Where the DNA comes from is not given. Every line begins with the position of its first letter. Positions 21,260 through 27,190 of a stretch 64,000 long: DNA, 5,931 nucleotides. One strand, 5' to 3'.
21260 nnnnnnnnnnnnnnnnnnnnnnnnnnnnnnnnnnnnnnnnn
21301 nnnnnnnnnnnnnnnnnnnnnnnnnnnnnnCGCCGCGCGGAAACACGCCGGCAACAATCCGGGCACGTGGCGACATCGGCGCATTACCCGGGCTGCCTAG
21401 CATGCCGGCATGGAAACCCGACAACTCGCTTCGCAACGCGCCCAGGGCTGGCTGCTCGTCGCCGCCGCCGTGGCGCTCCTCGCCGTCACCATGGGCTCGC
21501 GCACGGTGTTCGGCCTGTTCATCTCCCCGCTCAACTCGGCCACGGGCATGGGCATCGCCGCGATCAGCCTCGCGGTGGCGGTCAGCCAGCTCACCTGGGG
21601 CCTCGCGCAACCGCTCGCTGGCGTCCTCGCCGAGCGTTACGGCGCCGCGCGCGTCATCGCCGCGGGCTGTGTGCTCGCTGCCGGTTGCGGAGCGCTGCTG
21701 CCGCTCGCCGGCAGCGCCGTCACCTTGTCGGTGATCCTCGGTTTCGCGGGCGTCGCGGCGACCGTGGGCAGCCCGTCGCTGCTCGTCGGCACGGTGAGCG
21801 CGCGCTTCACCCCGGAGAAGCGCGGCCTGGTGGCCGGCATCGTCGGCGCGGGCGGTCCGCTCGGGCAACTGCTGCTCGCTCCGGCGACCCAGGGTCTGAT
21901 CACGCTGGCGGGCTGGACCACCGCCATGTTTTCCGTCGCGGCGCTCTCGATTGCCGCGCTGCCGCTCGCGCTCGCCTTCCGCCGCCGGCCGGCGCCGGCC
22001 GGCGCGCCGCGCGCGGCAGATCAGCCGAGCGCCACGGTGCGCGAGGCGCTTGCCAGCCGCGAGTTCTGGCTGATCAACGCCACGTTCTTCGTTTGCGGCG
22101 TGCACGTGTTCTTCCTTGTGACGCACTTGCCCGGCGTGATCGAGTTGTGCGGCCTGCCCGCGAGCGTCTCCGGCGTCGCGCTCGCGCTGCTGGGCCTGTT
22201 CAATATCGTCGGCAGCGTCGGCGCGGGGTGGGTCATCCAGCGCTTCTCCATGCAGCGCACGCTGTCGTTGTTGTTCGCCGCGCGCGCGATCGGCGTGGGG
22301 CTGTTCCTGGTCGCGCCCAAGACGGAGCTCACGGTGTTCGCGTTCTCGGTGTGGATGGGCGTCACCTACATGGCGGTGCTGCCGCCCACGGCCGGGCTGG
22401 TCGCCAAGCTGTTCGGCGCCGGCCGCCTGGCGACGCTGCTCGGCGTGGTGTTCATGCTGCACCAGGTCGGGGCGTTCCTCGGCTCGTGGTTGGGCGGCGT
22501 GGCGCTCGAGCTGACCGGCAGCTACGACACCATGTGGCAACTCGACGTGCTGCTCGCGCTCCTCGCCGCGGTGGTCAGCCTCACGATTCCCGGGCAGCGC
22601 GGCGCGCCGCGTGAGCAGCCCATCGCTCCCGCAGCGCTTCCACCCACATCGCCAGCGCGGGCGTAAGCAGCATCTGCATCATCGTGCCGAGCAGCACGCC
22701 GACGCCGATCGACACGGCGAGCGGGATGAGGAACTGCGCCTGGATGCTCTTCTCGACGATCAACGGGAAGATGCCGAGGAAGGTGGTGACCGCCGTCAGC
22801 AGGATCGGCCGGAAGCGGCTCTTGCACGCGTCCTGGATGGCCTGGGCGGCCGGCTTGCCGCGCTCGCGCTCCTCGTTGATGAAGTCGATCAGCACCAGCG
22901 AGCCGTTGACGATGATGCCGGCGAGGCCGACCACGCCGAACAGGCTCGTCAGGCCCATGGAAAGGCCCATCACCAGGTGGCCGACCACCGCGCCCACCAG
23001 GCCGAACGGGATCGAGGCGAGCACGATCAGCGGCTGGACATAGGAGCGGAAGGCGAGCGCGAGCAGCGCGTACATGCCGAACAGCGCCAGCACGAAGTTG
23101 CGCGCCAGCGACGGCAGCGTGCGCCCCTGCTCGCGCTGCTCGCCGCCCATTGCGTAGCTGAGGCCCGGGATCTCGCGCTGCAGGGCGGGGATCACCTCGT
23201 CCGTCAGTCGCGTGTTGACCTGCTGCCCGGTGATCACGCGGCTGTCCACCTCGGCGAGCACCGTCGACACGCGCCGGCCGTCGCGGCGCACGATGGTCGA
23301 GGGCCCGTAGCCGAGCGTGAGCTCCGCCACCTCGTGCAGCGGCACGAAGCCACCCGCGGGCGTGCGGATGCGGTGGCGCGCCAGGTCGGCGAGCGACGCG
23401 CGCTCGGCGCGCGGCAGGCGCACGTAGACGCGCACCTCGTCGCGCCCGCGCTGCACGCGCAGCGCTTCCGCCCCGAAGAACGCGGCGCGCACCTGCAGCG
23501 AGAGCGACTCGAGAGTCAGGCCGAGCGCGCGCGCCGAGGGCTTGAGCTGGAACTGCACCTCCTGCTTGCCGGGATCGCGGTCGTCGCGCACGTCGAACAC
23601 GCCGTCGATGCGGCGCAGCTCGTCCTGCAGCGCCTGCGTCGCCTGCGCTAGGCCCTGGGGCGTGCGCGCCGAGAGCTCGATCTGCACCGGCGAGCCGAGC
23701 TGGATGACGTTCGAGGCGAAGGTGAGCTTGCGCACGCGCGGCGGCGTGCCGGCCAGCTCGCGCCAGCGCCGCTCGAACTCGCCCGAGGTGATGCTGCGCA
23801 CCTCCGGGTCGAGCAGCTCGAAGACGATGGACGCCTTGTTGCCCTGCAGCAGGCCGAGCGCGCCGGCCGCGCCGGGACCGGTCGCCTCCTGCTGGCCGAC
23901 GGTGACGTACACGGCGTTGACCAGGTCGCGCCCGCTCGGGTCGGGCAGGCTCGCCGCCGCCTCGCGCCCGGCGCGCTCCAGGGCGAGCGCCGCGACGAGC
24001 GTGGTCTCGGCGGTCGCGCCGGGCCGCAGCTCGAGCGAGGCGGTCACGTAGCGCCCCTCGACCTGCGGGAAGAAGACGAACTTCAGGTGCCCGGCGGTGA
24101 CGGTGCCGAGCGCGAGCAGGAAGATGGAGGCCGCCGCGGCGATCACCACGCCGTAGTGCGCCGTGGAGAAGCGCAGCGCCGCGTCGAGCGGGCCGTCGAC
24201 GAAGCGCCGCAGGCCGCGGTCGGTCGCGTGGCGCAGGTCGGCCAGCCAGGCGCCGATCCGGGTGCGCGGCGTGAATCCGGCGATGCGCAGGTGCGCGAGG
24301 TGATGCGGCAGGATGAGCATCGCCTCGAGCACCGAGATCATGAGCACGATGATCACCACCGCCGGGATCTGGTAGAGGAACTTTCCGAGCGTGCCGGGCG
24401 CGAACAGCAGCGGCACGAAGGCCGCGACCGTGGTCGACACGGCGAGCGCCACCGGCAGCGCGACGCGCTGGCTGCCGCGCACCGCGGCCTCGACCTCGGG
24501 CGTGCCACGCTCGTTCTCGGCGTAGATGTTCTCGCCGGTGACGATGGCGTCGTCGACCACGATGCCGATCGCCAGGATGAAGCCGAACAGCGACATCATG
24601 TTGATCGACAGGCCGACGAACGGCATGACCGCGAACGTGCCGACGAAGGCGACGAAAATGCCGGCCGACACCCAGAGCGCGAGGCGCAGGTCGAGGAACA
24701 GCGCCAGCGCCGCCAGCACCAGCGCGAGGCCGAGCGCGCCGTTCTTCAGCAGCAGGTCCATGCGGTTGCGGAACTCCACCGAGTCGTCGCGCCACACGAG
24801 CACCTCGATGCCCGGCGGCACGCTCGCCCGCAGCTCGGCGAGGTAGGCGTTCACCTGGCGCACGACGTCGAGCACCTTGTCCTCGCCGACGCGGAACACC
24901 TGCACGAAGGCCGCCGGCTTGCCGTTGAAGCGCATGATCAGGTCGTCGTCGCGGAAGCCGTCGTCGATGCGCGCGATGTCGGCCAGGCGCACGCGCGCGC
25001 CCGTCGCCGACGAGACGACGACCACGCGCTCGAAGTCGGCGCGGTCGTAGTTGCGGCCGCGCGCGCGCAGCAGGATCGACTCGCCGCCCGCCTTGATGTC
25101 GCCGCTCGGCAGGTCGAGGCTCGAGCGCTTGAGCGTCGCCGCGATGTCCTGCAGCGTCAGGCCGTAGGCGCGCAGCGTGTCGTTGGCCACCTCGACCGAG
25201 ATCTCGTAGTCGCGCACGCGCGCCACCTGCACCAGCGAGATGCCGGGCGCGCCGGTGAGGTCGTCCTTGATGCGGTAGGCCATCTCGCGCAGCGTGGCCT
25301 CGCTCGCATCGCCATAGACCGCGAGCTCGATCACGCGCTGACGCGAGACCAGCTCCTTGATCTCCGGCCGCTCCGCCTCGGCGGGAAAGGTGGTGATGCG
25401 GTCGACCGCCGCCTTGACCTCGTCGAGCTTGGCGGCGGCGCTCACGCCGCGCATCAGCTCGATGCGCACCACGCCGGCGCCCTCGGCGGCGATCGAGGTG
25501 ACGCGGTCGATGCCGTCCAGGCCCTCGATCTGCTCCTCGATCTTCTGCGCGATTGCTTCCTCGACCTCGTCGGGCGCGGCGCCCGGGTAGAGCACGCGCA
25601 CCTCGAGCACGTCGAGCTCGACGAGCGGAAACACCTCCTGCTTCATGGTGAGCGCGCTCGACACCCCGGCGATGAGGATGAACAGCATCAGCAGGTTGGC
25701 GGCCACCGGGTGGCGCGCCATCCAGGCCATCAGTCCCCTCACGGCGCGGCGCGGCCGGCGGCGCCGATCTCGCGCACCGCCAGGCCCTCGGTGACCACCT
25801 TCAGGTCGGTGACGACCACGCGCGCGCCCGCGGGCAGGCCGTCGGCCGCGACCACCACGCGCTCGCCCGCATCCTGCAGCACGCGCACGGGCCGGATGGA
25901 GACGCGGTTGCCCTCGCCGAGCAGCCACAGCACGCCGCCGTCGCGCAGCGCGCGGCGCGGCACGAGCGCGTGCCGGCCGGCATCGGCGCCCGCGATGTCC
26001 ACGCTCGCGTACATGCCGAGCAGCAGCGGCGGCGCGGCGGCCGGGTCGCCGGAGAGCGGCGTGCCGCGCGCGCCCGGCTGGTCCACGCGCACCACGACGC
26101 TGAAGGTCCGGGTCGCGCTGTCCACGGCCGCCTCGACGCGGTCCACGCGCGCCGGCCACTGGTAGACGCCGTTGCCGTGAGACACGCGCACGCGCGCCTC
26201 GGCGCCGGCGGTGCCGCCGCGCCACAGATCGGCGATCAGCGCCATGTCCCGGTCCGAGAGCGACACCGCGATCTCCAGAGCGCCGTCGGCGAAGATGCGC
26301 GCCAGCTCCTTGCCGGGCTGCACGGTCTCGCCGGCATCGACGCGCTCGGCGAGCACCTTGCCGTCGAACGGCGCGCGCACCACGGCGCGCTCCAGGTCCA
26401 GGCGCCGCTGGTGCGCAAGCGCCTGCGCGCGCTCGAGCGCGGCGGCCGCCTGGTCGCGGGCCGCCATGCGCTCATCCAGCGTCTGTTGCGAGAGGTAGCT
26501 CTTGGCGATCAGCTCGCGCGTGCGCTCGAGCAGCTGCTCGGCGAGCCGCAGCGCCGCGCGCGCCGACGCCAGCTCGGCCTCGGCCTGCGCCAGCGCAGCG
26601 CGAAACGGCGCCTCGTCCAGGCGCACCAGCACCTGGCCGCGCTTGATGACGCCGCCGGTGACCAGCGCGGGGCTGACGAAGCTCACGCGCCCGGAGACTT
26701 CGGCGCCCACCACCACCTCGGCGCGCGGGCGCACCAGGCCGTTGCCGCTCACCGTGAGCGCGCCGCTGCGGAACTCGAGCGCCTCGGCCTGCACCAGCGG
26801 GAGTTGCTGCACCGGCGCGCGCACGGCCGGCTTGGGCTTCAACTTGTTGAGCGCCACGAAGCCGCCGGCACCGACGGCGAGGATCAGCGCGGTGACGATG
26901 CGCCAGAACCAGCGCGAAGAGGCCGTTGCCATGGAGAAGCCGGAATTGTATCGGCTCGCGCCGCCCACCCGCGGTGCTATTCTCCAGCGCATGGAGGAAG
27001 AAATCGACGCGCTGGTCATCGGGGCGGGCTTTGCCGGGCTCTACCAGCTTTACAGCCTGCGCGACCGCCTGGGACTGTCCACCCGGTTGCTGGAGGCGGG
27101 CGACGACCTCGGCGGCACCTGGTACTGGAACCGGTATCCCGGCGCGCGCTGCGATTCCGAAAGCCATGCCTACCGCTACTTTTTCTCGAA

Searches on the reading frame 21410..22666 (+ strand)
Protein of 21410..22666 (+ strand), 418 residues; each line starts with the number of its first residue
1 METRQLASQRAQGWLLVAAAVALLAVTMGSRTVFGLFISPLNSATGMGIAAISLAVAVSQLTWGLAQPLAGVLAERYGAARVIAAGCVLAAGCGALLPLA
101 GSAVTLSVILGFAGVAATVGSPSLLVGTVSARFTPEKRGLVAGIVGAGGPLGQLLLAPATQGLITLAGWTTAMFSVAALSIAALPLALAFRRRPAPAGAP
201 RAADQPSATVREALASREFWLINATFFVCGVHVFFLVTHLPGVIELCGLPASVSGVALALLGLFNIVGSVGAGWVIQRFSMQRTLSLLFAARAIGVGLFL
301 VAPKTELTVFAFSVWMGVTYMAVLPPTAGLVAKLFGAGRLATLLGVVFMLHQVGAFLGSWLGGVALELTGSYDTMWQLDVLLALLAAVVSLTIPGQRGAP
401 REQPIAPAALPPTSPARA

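Call 22: search_protein_families(library=pfam, proteins=[window:21410-22666:+], max_evalue=0.001)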
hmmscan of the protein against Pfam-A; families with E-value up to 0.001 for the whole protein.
window:21410-22666:+ (418 aa): 1 family
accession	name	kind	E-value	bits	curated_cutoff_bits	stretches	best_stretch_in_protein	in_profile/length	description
PF07690.21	MFS_1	-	8.4e-39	133.9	33.4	2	24-358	5-346/347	Major Facilitator Superfamily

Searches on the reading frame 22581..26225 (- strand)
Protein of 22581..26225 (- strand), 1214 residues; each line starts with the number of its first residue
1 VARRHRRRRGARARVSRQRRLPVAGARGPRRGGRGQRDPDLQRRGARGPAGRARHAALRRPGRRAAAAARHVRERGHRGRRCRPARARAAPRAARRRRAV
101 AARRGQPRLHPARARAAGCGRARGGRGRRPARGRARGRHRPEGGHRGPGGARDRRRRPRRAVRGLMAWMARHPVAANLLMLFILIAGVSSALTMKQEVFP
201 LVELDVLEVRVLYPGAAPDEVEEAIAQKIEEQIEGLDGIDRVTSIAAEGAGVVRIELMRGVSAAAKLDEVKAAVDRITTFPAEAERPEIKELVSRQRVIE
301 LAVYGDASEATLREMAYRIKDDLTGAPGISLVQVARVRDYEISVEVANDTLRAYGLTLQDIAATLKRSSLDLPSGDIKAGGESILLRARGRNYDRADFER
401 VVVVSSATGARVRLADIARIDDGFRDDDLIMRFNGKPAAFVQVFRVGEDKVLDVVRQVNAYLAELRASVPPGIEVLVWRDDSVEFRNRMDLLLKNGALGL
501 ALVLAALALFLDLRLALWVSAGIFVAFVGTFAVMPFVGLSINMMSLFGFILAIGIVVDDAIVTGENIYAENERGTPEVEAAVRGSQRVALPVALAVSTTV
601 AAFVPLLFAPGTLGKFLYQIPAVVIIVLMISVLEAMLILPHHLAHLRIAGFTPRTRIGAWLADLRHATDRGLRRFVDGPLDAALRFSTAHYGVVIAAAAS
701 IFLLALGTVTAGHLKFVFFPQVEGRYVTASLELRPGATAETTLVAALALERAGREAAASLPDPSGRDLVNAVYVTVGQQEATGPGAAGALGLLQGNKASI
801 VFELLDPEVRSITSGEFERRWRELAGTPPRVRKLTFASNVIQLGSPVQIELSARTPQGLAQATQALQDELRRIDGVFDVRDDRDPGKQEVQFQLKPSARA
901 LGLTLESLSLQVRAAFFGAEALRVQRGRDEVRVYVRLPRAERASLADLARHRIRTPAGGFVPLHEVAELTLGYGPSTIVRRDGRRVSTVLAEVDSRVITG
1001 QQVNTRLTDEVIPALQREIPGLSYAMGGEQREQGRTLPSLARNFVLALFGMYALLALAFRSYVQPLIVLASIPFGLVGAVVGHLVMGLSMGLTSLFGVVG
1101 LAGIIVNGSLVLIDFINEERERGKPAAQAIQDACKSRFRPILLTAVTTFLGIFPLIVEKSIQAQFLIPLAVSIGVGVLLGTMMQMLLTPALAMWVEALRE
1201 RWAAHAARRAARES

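Call 22: search_protein_families(library=pfam, proteins=[window:22581-26225:-], max_evalue=0.001)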
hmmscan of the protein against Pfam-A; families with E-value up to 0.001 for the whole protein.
window:22581-26225:- (1214 aa): 2 families
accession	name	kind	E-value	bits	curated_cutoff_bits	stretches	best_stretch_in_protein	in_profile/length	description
PF00873.25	ACR_tran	-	1.3e-157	526.7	28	1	170-1193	6-1018/1021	AcrB/AcrD/AcrF family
PF02355.23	SecD_SecF_C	-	2e-08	34.3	20.5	1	1045-1195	38-186/189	Protein export membrane protein SecD/SecF, C-terminal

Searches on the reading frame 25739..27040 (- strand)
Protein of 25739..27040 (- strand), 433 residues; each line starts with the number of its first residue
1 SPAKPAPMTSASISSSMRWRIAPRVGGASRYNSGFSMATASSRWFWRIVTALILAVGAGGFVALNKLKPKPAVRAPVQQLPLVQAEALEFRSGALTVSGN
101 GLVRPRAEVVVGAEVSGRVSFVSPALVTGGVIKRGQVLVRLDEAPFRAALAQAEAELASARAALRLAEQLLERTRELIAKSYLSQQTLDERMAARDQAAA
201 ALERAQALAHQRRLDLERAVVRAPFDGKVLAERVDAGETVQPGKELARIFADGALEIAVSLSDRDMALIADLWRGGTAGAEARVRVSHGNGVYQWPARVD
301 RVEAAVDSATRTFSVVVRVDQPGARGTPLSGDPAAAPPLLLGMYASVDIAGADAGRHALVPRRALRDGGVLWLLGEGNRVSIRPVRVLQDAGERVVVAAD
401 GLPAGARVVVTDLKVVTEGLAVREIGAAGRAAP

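Call 22: search_protein_families(library=pfam, proteins=[window:25739-27040:-], max_evalue=0.001)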
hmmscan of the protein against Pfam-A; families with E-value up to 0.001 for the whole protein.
window:25739-27040:- (433 aa): 2 families
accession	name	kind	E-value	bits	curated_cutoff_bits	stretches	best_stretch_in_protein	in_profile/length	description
PF13437.12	HlyD_3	-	1.3e-17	64.9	22.2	1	220-324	1-98/106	HlyD family secretion protein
PF16576.10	HlyD_D23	-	1.6e-12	47.7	30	1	106-323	17-205/214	Barrel-sandwich domain of CusB or HlyD membrane-fusion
